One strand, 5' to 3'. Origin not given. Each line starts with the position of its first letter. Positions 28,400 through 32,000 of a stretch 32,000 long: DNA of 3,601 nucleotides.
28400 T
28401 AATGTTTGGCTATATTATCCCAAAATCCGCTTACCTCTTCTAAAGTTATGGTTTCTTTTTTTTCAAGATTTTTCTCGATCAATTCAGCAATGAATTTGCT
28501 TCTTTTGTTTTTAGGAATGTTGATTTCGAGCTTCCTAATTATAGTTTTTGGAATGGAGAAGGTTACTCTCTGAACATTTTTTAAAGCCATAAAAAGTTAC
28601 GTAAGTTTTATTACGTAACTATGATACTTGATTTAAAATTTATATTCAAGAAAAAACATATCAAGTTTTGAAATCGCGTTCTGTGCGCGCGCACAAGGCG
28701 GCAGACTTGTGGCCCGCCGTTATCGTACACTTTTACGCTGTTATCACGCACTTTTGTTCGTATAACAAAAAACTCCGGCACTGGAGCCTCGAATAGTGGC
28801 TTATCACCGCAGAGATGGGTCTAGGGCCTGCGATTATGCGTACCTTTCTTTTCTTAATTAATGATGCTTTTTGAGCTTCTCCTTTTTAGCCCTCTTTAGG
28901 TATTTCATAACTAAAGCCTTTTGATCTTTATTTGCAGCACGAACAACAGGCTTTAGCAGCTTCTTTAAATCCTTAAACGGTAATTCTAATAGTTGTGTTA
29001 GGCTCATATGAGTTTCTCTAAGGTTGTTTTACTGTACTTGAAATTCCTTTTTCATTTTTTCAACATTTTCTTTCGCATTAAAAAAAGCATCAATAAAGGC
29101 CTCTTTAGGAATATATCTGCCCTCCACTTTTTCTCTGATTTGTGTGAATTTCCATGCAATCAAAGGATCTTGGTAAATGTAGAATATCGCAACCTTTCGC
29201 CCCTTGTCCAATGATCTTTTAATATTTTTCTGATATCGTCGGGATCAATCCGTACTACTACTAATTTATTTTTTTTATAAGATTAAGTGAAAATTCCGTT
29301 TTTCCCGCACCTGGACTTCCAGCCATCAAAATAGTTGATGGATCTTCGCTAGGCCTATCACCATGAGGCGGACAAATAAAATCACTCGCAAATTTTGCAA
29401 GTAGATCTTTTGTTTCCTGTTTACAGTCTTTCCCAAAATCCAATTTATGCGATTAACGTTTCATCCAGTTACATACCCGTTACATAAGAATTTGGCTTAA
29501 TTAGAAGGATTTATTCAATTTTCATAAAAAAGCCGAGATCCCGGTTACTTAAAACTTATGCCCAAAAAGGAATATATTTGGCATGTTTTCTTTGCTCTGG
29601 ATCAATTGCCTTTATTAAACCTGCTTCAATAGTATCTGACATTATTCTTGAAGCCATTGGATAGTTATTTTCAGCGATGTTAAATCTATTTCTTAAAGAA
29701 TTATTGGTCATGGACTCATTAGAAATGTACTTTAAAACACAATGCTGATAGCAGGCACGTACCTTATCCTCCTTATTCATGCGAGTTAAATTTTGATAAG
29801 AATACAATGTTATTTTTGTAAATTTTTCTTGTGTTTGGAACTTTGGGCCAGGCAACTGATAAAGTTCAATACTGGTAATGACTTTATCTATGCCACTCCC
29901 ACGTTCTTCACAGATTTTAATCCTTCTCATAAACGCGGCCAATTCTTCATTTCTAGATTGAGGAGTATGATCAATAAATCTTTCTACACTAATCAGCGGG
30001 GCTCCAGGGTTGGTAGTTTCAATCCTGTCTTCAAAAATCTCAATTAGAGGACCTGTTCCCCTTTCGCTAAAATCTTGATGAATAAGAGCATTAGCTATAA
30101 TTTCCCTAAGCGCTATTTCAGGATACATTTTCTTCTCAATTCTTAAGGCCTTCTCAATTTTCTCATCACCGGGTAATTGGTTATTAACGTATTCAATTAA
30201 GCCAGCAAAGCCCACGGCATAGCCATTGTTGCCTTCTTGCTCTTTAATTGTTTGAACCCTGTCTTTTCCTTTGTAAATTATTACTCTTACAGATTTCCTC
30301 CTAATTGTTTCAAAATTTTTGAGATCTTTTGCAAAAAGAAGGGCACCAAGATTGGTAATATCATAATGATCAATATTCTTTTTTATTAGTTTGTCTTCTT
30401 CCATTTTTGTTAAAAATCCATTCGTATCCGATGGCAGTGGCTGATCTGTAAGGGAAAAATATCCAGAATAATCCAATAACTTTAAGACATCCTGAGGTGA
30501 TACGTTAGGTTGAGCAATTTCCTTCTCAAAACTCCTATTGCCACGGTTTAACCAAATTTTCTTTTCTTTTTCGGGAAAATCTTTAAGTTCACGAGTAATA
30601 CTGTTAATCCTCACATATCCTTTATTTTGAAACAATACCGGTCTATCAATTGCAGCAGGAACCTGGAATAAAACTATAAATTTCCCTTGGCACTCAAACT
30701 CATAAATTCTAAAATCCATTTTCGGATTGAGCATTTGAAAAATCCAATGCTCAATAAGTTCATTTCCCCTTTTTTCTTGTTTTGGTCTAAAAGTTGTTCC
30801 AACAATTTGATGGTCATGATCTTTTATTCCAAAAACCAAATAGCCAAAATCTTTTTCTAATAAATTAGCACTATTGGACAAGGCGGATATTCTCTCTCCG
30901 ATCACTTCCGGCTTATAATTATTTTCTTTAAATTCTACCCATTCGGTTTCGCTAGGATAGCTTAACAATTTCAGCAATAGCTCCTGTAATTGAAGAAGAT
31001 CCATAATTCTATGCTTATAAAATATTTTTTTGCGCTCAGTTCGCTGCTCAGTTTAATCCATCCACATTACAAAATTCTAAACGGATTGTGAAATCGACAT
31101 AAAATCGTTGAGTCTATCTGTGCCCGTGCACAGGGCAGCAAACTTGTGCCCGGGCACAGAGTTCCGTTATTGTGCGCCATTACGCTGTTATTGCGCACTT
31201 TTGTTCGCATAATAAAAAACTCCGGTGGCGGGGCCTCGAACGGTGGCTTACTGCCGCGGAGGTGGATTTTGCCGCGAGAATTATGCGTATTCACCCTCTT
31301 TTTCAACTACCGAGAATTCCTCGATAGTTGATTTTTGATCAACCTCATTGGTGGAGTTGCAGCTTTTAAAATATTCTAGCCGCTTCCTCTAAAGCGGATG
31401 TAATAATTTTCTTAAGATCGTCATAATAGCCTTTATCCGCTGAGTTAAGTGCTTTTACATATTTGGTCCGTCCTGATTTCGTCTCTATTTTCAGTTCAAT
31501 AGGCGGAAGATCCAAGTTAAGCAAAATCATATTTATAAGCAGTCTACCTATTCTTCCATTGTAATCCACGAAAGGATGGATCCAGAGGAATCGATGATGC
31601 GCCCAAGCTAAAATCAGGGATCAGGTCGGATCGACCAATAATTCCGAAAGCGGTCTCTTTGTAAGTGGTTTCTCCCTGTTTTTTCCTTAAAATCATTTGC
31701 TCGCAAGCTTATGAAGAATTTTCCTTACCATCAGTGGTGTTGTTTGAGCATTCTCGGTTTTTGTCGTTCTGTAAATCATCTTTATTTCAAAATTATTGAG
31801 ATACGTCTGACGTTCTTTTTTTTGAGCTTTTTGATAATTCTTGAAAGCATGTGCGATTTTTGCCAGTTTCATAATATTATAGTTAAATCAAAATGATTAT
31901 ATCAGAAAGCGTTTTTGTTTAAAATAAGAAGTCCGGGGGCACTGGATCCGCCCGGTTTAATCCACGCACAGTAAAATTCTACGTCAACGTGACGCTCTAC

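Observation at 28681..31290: Two direct copies of a GC-rich non-coding element of about 170 nt whose hairpins are preserved by compensatory changes: candidate new structured RNA or structured DNA site family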

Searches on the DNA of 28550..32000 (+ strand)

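Call 7: search_rna_families(source=window, start=28550, end=32000, threshold=evalue, max_evalue=10, show_alignments=3)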
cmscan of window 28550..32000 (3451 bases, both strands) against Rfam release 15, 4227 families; matches with E-value up to 10: 4.
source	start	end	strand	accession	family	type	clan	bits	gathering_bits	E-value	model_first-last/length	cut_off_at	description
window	31124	31158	-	RF01523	TB10Cs1H2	Gene; snRNA; snoRNA; HACA-box;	-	18.2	50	3.4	15-49/63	no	Trypanosomatid snoRNA TB10Cs1H2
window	30071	30176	+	RF01511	Afu_304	Gene; snRNA; snoRNA; CD-box;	-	17.7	35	6.4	1-107/107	no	A. fumigatus snoRNA Afu_304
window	30539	30654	-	RF01845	enod40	Gene;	-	17.2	45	0.57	104-219/263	no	Early nodulin 40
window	30016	30032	-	RF01322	CRISPR-DR9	Gene; CRISPR;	-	17.2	45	3.7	1-37/37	no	CRISPR RNA direct repeat element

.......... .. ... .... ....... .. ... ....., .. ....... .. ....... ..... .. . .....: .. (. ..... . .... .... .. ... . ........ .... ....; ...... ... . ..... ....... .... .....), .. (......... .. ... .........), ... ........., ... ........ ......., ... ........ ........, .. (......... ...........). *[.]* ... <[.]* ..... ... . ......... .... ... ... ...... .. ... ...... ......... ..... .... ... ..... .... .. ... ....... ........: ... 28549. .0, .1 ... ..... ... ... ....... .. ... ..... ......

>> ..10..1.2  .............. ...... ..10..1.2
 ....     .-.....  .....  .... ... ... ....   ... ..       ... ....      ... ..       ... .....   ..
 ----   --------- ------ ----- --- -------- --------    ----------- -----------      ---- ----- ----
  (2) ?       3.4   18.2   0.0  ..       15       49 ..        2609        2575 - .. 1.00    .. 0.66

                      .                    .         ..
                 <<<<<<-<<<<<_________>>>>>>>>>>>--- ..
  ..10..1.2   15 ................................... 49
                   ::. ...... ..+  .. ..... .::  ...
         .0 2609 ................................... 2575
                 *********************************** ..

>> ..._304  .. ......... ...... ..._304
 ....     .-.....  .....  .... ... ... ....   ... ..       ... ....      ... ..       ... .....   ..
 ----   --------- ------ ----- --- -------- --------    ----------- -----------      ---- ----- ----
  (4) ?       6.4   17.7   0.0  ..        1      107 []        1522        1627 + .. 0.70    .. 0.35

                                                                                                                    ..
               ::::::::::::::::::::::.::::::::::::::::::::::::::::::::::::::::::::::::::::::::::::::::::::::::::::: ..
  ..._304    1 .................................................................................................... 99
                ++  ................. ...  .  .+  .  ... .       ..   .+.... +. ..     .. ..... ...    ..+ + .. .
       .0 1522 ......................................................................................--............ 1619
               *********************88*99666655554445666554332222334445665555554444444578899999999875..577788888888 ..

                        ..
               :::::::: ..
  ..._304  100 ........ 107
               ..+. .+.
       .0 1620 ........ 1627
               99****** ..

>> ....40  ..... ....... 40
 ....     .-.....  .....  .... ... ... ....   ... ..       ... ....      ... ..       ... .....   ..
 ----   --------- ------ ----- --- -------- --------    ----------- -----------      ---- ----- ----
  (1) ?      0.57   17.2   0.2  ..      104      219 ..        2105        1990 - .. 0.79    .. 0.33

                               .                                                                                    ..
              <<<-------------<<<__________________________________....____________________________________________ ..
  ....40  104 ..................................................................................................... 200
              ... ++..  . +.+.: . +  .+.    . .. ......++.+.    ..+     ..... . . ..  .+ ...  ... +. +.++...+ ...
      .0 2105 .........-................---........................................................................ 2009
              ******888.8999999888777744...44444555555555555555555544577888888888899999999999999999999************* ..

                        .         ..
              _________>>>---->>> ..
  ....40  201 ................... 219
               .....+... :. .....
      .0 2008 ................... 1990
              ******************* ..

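Call 23: search_dna_similar(query=window:31100-31300:+, collection=plasmids, mode=distant, max_evalue=1)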
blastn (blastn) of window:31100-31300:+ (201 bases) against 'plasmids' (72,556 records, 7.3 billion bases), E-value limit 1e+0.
No match.

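Call 24: search_dna_similar(query=window:31100-31300:+, collection=phages, mode=distant, max_evalue=1)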
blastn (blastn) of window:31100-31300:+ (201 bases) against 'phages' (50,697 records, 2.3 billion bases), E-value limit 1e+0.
No match.
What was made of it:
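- Tried and rejected: blastn against plasmids and phages (calls 23, 24);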

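Call 86: build_rna_model(alignment_id=A5)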
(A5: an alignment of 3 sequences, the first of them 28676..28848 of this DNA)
Model R1 built from alignment A5 (3 sequences, 188 columns); structure: RNAalifold consensus.
model positions 183; base pairs 47; branch points 4; effective number of sequences 1.19; information 0.59 bits per position. Calibrated on 0.2 Mb of random sequence (short: E-values are rough).
structure used (alignment columns):
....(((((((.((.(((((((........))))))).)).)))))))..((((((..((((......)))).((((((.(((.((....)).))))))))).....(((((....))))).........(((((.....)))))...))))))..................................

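Call 87: search_with_rna_model(model_id=R1, sources=[window, L005, L010, L012, L015, L001], max_evalue=10)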
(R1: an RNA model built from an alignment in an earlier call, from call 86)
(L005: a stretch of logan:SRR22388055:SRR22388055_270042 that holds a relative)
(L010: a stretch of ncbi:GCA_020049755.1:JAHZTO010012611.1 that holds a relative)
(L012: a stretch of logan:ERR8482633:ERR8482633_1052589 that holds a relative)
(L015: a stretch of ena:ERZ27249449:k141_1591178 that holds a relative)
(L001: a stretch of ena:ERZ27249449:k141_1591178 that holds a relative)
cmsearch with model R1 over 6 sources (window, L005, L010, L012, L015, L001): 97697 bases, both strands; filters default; matches with E-value up to 10: 11.
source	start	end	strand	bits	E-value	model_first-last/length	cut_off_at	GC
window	31113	31295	+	208.1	7.9e-67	1-183/183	no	0.54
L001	2048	2230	-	208.1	7.9e-67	1-183/183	no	0.54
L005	3650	3832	-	204.7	1e-65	1-183/183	no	0.5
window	28676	28848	+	172.9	2.9e-55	1-183/183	no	0.53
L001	4495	4667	-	172.9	2.9e-55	1-183/183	no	0.53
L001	1289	1490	-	44.7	3.4e-13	1-183/183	no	0.42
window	30992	31164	-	31.1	1e-08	1-183/183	no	0.41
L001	2179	2351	+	31.1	1e-08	1-183/183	no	0.41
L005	3781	3855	+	17.1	0.0004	1-183/183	no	0.49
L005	5909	5978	-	7.7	0.51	1-183/183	no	0.39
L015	2181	2226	+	5.7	2.3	1-183/183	no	0.37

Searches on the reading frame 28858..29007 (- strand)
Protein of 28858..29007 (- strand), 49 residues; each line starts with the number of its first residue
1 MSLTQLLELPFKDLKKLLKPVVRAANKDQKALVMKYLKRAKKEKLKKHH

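Call 9: search_protein_families(library=pfam, proteins=[window:28858-29007:-], max_evalue=0.01)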
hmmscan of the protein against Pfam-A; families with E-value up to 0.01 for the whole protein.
window:28858-29007:- (49 aa): 0 families

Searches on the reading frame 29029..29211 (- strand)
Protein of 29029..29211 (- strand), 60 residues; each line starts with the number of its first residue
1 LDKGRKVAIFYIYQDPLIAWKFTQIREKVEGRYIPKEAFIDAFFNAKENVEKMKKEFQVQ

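Call 9: search_protein_families(library=pfam, proteins=[window:29029-29211:-], max_evalue=0.01)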
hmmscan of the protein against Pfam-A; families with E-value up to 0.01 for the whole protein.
window:29029-29211:- (60 aa): 1 family
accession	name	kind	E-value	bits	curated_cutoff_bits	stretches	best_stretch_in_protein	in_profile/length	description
PF06414.18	Zeta_toxin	-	1.3e-13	51.3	22.3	1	3-60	120-180/199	Zeta toxin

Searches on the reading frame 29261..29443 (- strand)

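Call 9: search_protein_families(library=pfam, proteins=[window:29261-29443:-], max_evalue=0.01)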
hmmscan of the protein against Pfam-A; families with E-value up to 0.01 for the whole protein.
window:29261-29443:- (60 aa): 1 family
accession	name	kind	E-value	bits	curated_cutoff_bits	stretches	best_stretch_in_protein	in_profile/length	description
PF06414.18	Zeta_toxin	-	1.2e-05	25.3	22.3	1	31-58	12-39/199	Zeta toxin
